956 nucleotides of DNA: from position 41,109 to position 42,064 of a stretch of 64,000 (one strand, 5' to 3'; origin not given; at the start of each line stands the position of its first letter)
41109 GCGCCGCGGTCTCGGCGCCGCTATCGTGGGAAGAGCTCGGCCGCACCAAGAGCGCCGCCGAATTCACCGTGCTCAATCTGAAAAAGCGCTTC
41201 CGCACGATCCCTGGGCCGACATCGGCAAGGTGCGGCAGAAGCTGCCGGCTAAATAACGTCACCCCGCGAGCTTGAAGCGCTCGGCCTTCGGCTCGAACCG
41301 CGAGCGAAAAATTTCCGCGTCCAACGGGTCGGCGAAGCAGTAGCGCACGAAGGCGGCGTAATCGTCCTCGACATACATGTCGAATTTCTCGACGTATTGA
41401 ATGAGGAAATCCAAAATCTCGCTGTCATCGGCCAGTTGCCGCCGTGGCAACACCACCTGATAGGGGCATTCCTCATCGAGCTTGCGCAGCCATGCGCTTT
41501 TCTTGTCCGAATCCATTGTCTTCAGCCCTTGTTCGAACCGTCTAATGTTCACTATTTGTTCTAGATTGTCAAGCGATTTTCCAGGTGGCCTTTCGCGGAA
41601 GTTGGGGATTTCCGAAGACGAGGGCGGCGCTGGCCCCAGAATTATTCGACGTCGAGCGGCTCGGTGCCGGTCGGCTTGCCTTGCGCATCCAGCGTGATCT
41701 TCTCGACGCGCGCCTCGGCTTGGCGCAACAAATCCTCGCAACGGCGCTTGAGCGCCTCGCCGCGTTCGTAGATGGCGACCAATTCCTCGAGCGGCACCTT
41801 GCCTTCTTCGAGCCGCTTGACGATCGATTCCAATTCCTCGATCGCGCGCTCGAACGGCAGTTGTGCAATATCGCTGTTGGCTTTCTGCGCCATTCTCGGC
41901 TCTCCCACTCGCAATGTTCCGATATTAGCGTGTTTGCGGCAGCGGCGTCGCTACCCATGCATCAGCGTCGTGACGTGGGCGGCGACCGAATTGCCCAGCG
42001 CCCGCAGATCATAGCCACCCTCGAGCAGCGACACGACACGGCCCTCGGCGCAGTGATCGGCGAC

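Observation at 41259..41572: Perfect alphaproteobacterial SOS box in the promoter of an uncharacterised 85-aa gene next to ligD and xseB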

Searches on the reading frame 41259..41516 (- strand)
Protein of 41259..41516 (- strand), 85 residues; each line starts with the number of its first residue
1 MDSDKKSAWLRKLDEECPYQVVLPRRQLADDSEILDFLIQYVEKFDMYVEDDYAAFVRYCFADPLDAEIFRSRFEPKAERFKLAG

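Call 3: search_protein_families(library=pfam, proteins=[window:41259-41516:-], max_evalue=0.1)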
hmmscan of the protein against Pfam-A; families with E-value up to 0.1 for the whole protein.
window:41259-41516:- (85 aa): 0 families

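Call 4: search_protein_families(library=ncbifam, proteins=[window:41259-41516:-], max_evalue=1)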
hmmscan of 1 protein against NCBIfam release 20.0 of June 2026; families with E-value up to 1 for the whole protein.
window:41259-41516:- (85 aa): 0 families

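Call 8: find_homologous_proteins(query=window:41259-41516:-, max_evalue=0.001)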
Query window:41259-41516:- (85 aa): 1167 proteins with E <= 0.001 among 1169 candidates; the best 120 are listed.
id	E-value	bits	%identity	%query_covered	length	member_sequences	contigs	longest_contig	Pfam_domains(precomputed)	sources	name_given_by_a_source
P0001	8.8e-49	181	99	100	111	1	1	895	-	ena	-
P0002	1.1e-47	177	96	100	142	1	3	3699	-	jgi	jgi:hypothetical protein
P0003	1.0e-46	174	94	100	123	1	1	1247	-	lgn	-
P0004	1.3e-46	174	95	100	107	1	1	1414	-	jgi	-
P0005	1.4e-46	174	95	99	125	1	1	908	-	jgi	-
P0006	1.6e-46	174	94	100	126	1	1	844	-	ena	-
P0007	1.6e-46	174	93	100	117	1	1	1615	-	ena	-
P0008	2.0e-46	173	95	100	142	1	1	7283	-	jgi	jgi:hypothetical protein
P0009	4.9e-46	172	93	100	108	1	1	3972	-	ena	-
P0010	1.4e-45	171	94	99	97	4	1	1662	-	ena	-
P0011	2.0e-45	170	92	100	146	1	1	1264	-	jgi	jgi:hypothetical protein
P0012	2.1e-45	170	92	100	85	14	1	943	-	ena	-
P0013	2.1e-45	170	93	100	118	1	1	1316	-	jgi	jgi:hypothetical protein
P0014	2.3e-45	170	93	100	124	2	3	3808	-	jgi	jgi:hypothetical protein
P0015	2.3e-45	170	95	95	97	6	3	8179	-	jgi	-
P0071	1.2e-42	161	86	100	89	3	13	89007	-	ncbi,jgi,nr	ncbi:MAG: hypothetical protein P4L80_05920 [Xanthobacteraceae bacterium]|nr:hypothetical protein [Xa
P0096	4.0e-42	160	86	98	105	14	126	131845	-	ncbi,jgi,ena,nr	ncbi:MAG TPA: hypothetical protein VK825_20760 [Xanthobacteraceae bacterium]|jgi:hypothetical protei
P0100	5.1e-42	159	87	100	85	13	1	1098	-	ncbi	-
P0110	6.9e-42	159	85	100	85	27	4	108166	-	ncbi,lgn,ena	-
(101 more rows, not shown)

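Call 9: find_related_loci(query=window:41259-41516:-, collection=genome_contigs, flank=3000)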
Query window:41259-41516:- (85 aa) in genome_contigs; peptide patterns used: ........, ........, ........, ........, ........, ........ (x = any residue, [..] = any of these).
271 stretches matched a pattern; 149 encode a relative of the query (tblastn E <= 1e-3); the best 80 are kept; 80 distinct loci.
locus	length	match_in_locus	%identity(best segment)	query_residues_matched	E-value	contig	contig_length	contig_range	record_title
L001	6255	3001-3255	100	1-85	9e-55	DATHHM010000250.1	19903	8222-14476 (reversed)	MAG TPA_asm: Xanthobacteraceae bacterium isolate SMAG_U12500 k141_25067, whole genome shotgun sequence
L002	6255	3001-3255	99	1-85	2e-53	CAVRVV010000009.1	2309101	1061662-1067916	MAG: uncultured Alphaproteobacteria bacterium isolate MFD05513.bin.1.261 genome assembly, contig: contig_5768, whole gen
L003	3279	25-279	98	1-85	2e-52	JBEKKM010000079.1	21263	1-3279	MAG: Xanthobacteraceae bacterium isolate SPRUCE 347 SPRUCE_347_79, whole genome shotgun sequence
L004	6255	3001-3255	96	1-85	2e-52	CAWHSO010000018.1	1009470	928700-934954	MAG: uncultured Alphaproteobacteria bacterium isolate MFD03399.bin.2.59 genome assembly, contig: contig_3653, whole geno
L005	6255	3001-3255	95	1-85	2e-51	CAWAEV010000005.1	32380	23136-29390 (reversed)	MAG: uncultured Alphaproteobacteria bacterium isolate MFD05377.bin.1.218 genome assembly, contig: contig_105321, whole g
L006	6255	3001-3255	96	1-85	2e-51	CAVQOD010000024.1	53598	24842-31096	MAG: uncultured Alphaproteobacteria bacterium isolate MFD04463.bin.2.215 genome assembly, contig: contig_88074, whole ge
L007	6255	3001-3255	94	1-85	5e-51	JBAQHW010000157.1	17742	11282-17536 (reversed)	MAG: Xanthobacteraceae bacterium isolate MFD04870_ilm_asm_bin17 k127_173847, whole genome shotgun sequence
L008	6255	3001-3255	93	1-85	8e-51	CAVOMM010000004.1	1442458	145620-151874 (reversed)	MAG: uncultured Alphaproteobacteria bacterium isolate MFD00008.bin.1.91 genome assembly, contig: contig_22294, whole gen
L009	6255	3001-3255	95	1-85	1e-50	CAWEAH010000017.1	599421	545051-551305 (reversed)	MAG: uncultured Alphaproteobacteria bacterium isolate MFD05512.bin.2.118 genome assembly, contig: contig_6761, whole gen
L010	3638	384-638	93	1-85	1e-50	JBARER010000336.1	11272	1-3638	MAG: Xanthobacteraceae bacterium isolate MFD06171_ilm_asm_bin18 k127_349332, whole genome shotgun sequence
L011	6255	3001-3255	94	1-85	2e-50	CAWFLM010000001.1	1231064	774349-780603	MAG: uncultured Alphaproteobacteria bacterium isolate MFD01716.bin.2.74 genome assembly, contig: contig_20411, whole gen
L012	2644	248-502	94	1-85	1e-50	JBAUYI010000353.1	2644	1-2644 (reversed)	MAG: Xanthobacteraceae bacterium isolate MFD10067_ilm_asm_bin34 k127_539059, whole genome shotgun sequence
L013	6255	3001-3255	92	1-85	2e-50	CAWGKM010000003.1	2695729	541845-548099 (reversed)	MAG: uncultured Alphaproteobacteria bacterium isolate MFD02248.bin.1.117 genome assembly, contig: contig_7239, whole gen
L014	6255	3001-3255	92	1-85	2e-50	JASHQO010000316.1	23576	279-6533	MAG: Xanthobacteraceae bacterium isolate JOPF077 JOPF_N101_contig_49770, whole genome shotgun sequence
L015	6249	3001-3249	95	3-85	3e-50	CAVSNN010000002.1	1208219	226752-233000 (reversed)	MAG: uncultured Alphaproteobacteria bacterium isolate MFD03399.bin.2.106 genome assembly, contig: contig_16477, whole ge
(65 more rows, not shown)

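Call 23: search_protein_representatives(protein=window:41259-41516:-)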
Query: 85 residues. Proteins with E-value up to 0.001 (for the whole library): 200; up to 1e-10: 119; up to 1e-30: 28. The best 150 are listed.
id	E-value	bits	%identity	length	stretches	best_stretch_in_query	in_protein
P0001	2.8e-49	180.7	99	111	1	1-85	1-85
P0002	3.4e-48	177.2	96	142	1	1-85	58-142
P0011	6.5e-46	170.0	92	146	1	1-85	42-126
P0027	4.2e-45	167.4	93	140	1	1-85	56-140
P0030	1.1e-44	166.0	90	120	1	3-85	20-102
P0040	5.5e-44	163.8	88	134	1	1-85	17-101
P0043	6.3e-44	163.6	87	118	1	1-85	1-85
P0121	3.1e-42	158.2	86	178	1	1-85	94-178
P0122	5.7e-42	157.4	86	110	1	2-85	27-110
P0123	1.3e-41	156.3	85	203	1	1-85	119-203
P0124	2.7e-38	145.7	80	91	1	2-85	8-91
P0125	5.0e-38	144.8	82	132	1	3-84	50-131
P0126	7.0e-38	144.3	82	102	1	6-85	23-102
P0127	1.4e-37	143.4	87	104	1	10-85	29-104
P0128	8.5e-37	140.9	75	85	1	1-85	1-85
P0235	1.6e-10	57.1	40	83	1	5-79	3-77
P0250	1.6e-09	54.0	41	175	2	12-72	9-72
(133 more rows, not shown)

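Call 27: search_solved_structures(query=A2, max_evalue=10)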
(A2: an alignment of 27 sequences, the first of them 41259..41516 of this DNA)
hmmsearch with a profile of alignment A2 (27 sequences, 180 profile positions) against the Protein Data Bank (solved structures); distinct sequences matched with E-value up to 10: 1.
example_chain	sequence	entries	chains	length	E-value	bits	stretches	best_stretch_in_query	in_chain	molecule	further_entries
8a22_AK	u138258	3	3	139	0.94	13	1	55-114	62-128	mL87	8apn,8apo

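Call 28: search_protein_families(library=pfam, alignment_id=A2, max_evalue=1)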
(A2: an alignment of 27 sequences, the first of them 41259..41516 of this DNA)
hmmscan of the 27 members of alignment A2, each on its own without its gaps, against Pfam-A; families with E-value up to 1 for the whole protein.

A. member 1, window:41259-41516:- (85 aa): 0 families

B. families by the number of members that match (of 27 scanned): 3 families
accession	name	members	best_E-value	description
PF23867.1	Mmc1_N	2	0.084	Mmc1 N-terminal domain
PF00996.24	GDI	1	0.074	GDP dissociation inhibitor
PF20076.4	DUF6472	1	0.61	Domain of unknown function (DUF6472)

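Call 29: search_protein_families(library=phrogs, proteins=[window:41259-41516:-, P0250, P0235], max_evalue=1)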
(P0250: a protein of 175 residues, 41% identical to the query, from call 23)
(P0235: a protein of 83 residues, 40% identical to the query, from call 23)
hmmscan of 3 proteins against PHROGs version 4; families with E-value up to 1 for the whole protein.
window:41259-41516:- (85 aa): 1 family
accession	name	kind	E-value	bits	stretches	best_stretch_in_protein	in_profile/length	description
phrog_14308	-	unknown function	0.22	12.8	1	29-51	33-55/80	-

P0250 (175 aa): 2 families
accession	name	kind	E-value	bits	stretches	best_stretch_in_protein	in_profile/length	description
phrog_22371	-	unknown function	0.22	12.3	1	134-151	10-27/27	-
phrog_1218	-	DNA, RNA and nucleotide metabolism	0.33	11.1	1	14-57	124-157/364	exonuclease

P0235 (83 aa): 1 family
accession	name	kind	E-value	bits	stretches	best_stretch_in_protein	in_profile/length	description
phrog_10284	-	unknown function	0.29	12.4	0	48-73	13-38/61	-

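Call 38: predict_structure(alignment_id=A2)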
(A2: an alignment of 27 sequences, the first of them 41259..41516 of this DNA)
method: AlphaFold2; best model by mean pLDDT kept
length: 85 residues; sequences in the alignment: 27
mean_pLDDT: 70.4   pTM: 0.54
mean pLDDT of the five models: 70.4, 62.7, 62.0, 61.2, 53.2
residues with pLDDT >= 90: 0; 70-90: 54; 50-70: 25; < 50: 6
segments of 3 or more residues with pLDDT < 50: 81-85
pLDDT, mean of each block of 10 residues (from residue 1): 62 77 68 75 72 73 83 67 41
secondary structure, 60 per line:
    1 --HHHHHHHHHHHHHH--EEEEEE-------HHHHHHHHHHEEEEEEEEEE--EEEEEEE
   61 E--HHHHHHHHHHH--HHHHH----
elements in order: H3-16 E19-24 H32-41 E42-51 E54-61 H64-74 H77-81

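Call 41: fold_search(model_id=the predicted structure, library=pdb)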
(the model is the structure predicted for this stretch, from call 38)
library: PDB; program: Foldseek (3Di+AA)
matches with E <= 10: 1237; with E <= 0.001: 0
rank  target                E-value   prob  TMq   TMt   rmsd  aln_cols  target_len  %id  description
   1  2cqi_MODEL_1_A        4.9e-02  0.99  0.45  0.39   3.6        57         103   16  Solution structure of the RNA binding domain of Nucleolysin TIAR (released 2005-11-20)
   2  6gx6_A                5.9e-02  0.99  0.48  0.28   3.6        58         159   21  Crystal structure of IMP3 RRM12 in complex with RNA (ACAC) (released 2018-09-05)
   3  5o2v_MODEL_1_A        6.3e-02  0.98  0.49  0.46   4.0        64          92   12  NMR structure of TIA-1 RRM1 domain (released 2017-06-28)
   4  9zni_AR               6.8e-02  0.91  0.45  0.47   5.5        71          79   17  Cryo-EM structure of the Methanosarcina acetivorans 70S ribosome in complex with SriC and SriD (released 2026-01-28)
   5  9znf_AR               7.7e-02  0.91  0.45  0.47   5.5        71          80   17  Cryo-EM structure of the Methanosarcina acetivorans 70S ribosome in complex with SriA and SriB (released 2026-01-28)
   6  7dvq_I                8.2e-02  0.94  0.43  0.31   3.7        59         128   12  Cryo-EM Structure of the Activated Human Minor Spliceosome (minor Bact Complex) (released 2021-03-31)
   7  7qca_LX0              8.2e-02  0.92  0.44  0.35   5.2        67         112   18  Spraguea lophii ribosome (released 2022-11-30)
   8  8idf_A                1.0e-01  0.87  0.43  0.11   6.6        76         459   16  Crystal structure of human TUT1 complexed with U6 snRNA (released 2023-08-09)
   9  5bjr_B                1.0e-01  0.57  0.34  0.35   5.4        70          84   17  Crystal structure of the N-terminal RRM domain from MEC-8 (released 2017-01-11)
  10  6fq1_A                1.1e-01  0.98  0.48  0.27   3.5        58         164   21  Crystal structure of the RRM12 domain of IMP3 (released 2018-09-05)
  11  8uu4_h                1.1e-01  0.82  0.37  0.25   9.4        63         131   17  Cryo-EM structure of the Listeria innocua 70S ribosome in complex with HPF (structure I-A) (released 2024-02-28)
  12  7nhn_i                1.1e-01  0.84  0.37  0.26   9.3        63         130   17  VgaL, an antibiotic resistance ABCF, in complex with 70S ribosome from Listeria monocytogenes (released 2021-05-05)
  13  6fq1_B                1.2e-01  0.98  0.48  0.28   3.4        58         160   19  Crystal structure of the RRM12 domain of IMP3 (released 2018-09-05)
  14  7o81_BX               1.4e-01  0.89  0.44  0.33   5.0        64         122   16  Rabbit 80S ribosome colliding in another ribosome stalled by the SARS-CoV-2 pseudoknot (released 2021-06-02)
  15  3j9w_AH               1.4e-01  0.77  0.37  0.25   8.4        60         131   17  Cryo-EM structure of the Bacillus subtilis MifM-stalled ribosome complex (released 2015-04-29)
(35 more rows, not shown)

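Call 49: find_encoding_contigs(protein=P0250, flank=4000, max_places=3)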
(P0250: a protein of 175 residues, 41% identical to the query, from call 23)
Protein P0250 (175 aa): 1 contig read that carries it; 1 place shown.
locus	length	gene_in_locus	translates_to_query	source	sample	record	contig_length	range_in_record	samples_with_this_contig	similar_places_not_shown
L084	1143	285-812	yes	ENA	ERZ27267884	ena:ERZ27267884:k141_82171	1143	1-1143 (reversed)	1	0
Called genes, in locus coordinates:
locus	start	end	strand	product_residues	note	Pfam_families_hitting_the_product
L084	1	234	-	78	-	?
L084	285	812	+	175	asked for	-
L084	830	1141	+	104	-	?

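Call 50: find_encoding_contigs(protein=P0235, flank=4000, max_places=3)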
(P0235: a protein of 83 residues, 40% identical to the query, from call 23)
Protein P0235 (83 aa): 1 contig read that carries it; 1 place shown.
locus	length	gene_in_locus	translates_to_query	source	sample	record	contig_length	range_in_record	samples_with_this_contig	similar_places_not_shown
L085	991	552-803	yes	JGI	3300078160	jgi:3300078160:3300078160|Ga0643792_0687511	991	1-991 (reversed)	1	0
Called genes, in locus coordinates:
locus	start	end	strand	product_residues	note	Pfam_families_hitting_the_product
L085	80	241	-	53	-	-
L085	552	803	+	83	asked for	-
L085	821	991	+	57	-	?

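Call 59: find_related_loci(query=P0250, collection=metagenome_contigs, flank=6000)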
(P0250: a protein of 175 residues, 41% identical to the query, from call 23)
Query P0250 (175 aa) in metagenome_contigs; peptide patterns used: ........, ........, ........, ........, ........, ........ (x = any residue, [..] = any of these).
159 stretches matched a pattern; 1 encode a relative of the query (tblastn E <= 1e-3); 1 distinct loci.
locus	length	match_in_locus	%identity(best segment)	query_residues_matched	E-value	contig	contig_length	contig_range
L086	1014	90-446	94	5-175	2e-81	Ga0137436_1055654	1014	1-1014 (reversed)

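Call 68: fold_search(model_id=the predicted structure, library=viral)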
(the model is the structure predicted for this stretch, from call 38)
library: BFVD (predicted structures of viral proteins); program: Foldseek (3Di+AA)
matches with E <= 10: 1086; with E <= 0.001: 0
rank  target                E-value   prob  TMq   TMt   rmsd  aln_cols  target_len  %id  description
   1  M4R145                2.7e-02  0.98  0.55  0.51   5.5        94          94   20  Uncharacterized protein [Loktanella phage pCB2051-A]
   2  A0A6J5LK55            4.9e-02  1.00  0.54  0.63   2.5        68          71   16  Uncharacterized protein [uncultured Caudovirales phage]
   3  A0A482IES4            5.2e-02  0.91  0.43  0.52   4.1        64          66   19  Uncharacterized protein [Stenotrophomonas phage YB07]
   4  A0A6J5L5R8            6.3e-02  1.00  0.60  0.62   2.6        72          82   14  Uncharacterized protein [uncultured Caudovirales phage]
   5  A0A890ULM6            9.4e-02  0.84  0.36  0.45   3.2        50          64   18  Replication-associated protein (Fragment) [Cressdnaviricota sp.]
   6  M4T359                1.1e-01  0.91  0.41  0.57   3.6        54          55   22  Uncharacterized protein [Vibrio phage VBP32]
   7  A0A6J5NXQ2            1.1e-01  0.89  0.48  0.47   4.8        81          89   14  Uncharacterized protein [uncultured Caudovirales phage]
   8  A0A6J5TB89            1.1e-01  0.87  0.43  0.54   4.1        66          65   15  Uncharacterized protein [uncultured Caudovirales phage]
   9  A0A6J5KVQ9            1.2e-01  0.92  0.50  0.52   4.2        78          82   18  Uncharacterized protein [uncultured Caudovirales phage]
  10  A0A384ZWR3            1.4e-01  0.44  0.30  0.38  10.9        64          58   20  Uncharacterized protein [Dickeya phage vB_DsoM_JA13]
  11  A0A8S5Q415            1.4e-01  0.33  0.28  0.16  13.6        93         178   16  Uncharacterized protein [Siphoviridae sp. ctLqe90]
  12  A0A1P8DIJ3            1.7e-01  0.12  0.24  0.04  18.1       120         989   11  (no name in the UniProt tables at hand)
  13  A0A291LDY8            1.9e-01  0.28  0.31  0.28   6.8        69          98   23  Uncharacterized protein [Aeromonas phage AS-szw]
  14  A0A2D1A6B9            2.1e-01  0.44  0.35  0.28   6.1        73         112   15  Uncharacterized protein [Rhodococcus phage Trina]
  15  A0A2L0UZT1            2.2e-01  0.87  0.55  0.48   3.8        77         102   25  Uncharacterized protein [Agrobacterium phage Atu_ph07]
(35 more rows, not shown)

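Call 72: find_homologous_proteins(query=P0235, max_evalue=0.001)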
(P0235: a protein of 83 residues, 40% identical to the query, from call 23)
Query P0235 (83 aa): 1 proteins with E <= 0.001 among 1 candidates.
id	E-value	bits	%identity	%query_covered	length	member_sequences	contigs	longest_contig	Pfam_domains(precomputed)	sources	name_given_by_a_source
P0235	2.0e-49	183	100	100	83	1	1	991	-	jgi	jgi:hypothetical protein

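Call 84: list_cluster_members(proteins=[window:41259-41516:-, P0071, P0096, P0110, P0100])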
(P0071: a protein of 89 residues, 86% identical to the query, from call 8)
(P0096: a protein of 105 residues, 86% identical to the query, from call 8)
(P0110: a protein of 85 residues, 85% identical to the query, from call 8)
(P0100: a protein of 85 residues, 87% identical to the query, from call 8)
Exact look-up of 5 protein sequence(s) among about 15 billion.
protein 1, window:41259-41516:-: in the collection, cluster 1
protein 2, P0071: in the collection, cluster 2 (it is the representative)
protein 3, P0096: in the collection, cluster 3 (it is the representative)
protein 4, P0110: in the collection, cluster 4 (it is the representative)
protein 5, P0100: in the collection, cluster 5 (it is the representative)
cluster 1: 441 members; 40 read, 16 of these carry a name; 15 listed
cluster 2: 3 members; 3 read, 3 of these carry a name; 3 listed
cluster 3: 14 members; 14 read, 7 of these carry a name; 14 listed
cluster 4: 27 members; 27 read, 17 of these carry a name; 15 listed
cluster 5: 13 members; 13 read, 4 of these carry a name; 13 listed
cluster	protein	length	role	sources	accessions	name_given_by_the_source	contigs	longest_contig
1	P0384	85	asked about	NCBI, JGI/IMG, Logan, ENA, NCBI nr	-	-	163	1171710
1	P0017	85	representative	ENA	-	-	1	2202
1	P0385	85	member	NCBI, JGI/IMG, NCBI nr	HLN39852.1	MAG TPA: hypothetical protein VK337_18885 [Xanthobacteraceae bacterium] | hypothetical protein [Xanthobacteraceae bacterium]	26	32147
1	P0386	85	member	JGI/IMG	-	hypothetical protein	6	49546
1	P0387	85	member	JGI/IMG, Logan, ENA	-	hypothetical protein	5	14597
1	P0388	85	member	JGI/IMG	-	hypothetical protein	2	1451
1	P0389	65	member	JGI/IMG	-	hypothetical protein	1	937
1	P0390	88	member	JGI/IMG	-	hypothetical protein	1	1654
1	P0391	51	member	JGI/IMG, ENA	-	hypothetical protein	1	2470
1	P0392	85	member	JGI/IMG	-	hypothetical protein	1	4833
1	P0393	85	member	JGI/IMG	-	hypothetical protein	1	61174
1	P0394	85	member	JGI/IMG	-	hypothetical protein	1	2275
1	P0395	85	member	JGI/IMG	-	hypothetical protein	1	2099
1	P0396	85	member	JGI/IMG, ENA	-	hypothetical protein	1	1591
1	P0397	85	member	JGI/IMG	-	hypothetical protein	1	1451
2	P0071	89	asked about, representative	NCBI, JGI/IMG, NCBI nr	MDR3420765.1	MAG: hypothetical protein P4L80_05920 [Xanthobacteraceae bacterium] | hypothetical protein [Xanthobacteraceae bacterium]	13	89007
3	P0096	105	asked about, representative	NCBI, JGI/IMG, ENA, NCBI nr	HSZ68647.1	MAG TPA: hypothetical protein VK825_20760 [Xanthobacteraceae bacterium] | hypothetical protein | hypothetical protein [Xanthobacteraceae bacterium]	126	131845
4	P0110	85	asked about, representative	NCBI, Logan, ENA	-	-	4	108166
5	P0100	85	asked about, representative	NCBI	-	-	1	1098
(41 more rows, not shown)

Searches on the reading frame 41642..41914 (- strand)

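Call 3: search_protein_families(library=pfam, proteins=[window:41642-41914:-], max_evalue=0.1)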
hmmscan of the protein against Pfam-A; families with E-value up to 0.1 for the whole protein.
window:41642-41914:- (90 aa): 3 families
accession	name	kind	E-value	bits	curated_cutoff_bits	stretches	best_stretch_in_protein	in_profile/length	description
PF02609.21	Exonuc_VII_S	-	5.7e-19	68.3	24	1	21-72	1-52/52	Exonuclease VII small subunit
PF23921.1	DUF7260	-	0.025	14.4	27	1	23-68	144-197/242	Domain of unknown function (DUF7260)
PF16740.10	SKA2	-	0.052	13.8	30.1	0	42-73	44-75/110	Spindle and kinetochore-associated protein 2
